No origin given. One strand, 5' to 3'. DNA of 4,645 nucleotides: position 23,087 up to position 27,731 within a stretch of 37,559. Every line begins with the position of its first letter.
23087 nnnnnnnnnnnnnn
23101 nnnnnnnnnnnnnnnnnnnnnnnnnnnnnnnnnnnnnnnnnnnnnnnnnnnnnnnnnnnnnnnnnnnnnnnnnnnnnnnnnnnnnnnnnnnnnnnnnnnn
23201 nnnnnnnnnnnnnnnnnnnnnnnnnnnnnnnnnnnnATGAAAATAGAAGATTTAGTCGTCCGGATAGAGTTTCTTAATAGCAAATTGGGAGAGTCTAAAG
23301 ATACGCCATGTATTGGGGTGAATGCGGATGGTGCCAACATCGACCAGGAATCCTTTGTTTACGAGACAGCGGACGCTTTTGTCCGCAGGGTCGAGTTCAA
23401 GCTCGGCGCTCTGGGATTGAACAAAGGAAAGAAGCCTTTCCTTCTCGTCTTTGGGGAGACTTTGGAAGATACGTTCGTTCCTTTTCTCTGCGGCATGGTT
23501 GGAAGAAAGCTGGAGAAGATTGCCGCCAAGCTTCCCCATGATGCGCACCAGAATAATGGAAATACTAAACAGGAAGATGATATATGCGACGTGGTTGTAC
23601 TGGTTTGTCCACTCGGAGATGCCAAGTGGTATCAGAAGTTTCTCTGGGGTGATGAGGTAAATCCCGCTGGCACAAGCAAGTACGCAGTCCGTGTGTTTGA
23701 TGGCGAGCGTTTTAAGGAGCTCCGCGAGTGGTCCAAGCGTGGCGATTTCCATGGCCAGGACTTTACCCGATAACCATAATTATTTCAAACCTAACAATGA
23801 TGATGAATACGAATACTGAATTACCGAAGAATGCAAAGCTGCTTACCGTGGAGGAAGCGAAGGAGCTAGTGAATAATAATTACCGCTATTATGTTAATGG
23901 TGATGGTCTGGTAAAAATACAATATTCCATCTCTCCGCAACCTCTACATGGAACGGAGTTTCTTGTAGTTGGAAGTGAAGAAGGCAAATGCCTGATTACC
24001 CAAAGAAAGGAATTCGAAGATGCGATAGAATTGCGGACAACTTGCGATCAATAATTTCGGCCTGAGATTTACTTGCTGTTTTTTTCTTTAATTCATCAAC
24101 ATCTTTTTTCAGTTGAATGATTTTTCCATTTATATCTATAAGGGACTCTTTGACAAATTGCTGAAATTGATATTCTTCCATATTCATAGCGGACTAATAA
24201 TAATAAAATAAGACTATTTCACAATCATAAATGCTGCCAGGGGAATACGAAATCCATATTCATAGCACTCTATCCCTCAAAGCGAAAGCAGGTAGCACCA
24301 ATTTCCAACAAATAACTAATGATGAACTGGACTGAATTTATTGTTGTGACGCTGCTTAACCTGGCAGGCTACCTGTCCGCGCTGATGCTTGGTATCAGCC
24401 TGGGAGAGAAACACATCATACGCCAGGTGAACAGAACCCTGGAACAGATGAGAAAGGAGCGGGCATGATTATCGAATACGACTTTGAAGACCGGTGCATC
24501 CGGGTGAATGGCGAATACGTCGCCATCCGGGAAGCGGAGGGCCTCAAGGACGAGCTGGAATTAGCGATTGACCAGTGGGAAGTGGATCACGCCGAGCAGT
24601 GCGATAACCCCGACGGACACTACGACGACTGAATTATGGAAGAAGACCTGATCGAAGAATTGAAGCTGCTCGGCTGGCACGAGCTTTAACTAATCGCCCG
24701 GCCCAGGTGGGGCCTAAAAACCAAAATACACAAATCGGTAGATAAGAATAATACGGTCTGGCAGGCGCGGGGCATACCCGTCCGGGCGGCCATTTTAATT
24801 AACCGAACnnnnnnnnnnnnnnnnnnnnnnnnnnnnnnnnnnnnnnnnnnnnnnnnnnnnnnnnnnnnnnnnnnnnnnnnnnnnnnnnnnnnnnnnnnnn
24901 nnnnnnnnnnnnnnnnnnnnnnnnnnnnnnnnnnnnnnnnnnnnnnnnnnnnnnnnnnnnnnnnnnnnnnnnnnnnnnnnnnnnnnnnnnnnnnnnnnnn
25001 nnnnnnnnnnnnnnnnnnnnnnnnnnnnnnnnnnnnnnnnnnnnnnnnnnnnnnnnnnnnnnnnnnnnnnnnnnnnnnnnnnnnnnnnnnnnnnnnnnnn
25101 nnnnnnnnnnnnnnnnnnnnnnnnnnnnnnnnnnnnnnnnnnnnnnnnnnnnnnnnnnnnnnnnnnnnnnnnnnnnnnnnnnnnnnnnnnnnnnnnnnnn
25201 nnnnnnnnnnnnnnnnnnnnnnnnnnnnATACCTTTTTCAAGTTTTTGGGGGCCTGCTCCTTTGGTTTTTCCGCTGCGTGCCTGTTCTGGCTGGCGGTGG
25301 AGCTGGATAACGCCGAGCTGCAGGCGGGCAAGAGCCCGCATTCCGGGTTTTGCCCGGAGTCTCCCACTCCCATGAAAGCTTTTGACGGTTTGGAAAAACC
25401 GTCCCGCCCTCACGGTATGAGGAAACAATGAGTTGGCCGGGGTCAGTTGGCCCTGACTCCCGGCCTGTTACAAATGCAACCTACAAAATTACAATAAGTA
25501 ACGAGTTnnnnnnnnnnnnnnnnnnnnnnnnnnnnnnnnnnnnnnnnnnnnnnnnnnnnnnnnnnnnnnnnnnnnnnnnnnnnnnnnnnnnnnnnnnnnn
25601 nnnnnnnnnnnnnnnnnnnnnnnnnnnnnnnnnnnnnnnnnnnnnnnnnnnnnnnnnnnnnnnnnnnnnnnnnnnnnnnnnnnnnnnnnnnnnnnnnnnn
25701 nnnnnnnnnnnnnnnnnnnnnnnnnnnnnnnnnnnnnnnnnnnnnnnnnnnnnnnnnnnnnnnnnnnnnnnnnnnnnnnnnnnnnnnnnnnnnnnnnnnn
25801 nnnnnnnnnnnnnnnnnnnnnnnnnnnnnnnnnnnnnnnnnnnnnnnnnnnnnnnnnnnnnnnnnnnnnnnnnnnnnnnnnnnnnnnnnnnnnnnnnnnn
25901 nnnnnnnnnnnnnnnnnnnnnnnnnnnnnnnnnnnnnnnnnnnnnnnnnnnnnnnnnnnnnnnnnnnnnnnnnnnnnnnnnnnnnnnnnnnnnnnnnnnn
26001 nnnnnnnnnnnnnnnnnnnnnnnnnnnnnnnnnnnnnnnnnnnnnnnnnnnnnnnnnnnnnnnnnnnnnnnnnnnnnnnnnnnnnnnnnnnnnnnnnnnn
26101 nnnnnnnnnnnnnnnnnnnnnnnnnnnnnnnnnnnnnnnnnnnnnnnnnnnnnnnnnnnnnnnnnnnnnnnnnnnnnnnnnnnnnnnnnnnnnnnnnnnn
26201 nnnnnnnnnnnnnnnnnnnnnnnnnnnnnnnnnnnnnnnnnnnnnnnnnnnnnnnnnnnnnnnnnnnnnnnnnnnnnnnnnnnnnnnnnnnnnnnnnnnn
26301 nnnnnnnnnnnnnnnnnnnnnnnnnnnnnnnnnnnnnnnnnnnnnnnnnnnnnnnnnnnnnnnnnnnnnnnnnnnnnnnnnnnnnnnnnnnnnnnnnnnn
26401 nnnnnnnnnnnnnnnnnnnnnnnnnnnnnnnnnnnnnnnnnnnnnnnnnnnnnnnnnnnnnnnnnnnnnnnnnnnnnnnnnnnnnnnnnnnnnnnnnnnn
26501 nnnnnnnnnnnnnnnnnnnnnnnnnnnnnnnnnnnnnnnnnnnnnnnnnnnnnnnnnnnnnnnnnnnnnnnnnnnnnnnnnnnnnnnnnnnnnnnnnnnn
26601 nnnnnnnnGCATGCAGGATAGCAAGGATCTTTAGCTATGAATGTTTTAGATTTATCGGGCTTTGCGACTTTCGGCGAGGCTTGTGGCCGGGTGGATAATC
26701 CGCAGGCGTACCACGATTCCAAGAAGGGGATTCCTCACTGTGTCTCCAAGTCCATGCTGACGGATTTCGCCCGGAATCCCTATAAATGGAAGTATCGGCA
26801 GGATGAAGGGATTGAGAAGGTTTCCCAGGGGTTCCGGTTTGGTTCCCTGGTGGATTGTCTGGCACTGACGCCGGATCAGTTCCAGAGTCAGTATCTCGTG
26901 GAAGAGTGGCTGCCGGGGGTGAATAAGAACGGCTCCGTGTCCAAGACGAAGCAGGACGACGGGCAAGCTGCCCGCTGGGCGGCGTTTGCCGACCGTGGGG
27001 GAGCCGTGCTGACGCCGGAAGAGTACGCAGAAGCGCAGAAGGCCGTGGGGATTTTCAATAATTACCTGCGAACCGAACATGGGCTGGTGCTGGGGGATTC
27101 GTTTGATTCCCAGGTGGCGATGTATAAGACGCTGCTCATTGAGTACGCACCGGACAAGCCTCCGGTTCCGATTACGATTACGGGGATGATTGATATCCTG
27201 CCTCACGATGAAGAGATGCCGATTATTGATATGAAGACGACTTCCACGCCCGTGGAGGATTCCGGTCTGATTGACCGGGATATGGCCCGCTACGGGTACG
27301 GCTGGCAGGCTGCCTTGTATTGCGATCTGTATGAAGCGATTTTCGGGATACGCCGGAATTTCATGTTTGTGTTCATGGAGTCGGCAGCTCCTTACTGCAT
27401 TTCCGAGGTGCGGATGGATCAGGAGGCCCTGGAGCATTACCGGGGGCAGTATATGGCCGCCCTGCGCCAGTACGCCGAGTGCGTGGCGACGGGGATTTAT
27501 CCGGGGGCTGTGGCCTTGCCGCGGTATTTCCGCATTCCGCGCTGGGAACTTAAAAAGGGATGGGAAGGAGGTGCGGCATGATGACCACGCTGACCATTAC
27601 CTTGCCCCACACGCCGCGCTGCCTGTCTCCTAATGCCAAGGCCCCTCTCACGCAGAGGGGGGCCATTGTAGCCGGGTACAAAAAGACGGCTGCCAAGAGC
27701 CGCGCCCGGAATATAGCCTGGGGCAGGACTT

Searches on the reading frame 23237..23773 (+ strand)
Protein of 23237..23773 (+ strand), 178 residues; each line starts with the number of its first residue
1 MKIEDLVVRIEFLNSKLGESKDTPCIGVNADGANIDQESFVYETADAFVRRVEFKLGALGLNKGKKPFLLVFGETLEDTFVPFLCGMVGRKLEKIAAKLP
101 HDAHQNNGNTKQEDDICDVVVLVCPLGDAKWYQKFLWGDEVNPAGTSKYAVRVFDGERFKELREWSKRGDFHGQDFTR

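Call 9: search_protein_families(library=phrogs, proteins=[window:23237-23773:+], max_evalue=0.01)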
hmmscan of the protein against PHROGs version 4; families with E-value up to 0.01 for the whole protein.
window:23237-23773:+ (178 aa): 0 families

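Call 19: search_protein_families(library=pfam, proteins=[window:23237-23773:+], max_evalue=0.05)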
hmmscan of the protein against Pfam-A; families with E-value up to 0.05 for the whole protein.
window:23237-23773:+ (178 aa): 1 family
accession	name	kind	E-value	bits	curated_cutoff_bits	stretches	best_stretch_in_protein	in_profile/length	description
PF05404.17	TRAP-delta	-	0.026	14.6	25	1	115-169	59-112/162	Translocon-associated protein, delta subunit precursor (TRAP-delta)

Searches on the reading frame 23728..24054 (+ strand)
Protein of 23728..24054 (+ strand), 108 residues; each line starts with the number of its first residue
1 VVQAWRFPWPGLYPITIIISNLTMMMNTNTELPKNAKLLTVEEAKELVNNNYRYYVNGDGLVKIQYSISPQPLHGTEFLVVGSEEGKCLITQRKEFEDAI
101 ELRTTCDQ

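Call 67: search_protein_families(library=pfam, proteins=[window:23728-24054:+], max_evalue=0.1)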
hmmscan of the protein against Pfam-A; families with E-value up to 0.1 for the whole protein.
window:23728-24054:+ (108 aa): 1 family
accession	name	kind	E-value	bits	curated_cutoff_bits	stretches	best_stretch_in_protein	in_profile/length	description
PF21852.1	DUF6911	-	0.011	15.9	24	1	56-107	35-84/128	Family of unknown function (DUF6911)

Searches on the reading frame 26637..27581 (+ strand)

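Call 9: search_protein_families(library=phrogs, proteins=[window:26637-27581:+], max_evalue=0.01)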
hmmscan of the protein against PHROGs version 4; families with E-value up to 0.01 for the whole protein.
window:26637-27581:+ (314 aa): 5 families
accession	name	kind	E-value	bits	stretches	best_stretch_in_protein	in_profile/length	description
phrog_412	-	DNA, RNA and nucleotide metabolism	3.7e-41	142.8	2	183-307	287-409/440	exonuclease VIII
phrog_607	-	DNA, RNA and nucleotide metabolism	1.5e-10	41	1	192-291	767-859/883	exonuclease VII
phrog_1706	-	DNA, RNA and nucleotide metabolism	0.00019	22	1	178-289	119-223/293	CRISPR/Cas system associated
phrog_1227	-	DNA, RNA and nucleotide metabolism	0.00056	20.2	1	180-264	129-217/268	exonuclease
phrog_69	-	DNA, RNA and nucleotide metabolism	0.0088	16.1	0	149-267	185-285/501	exonuclease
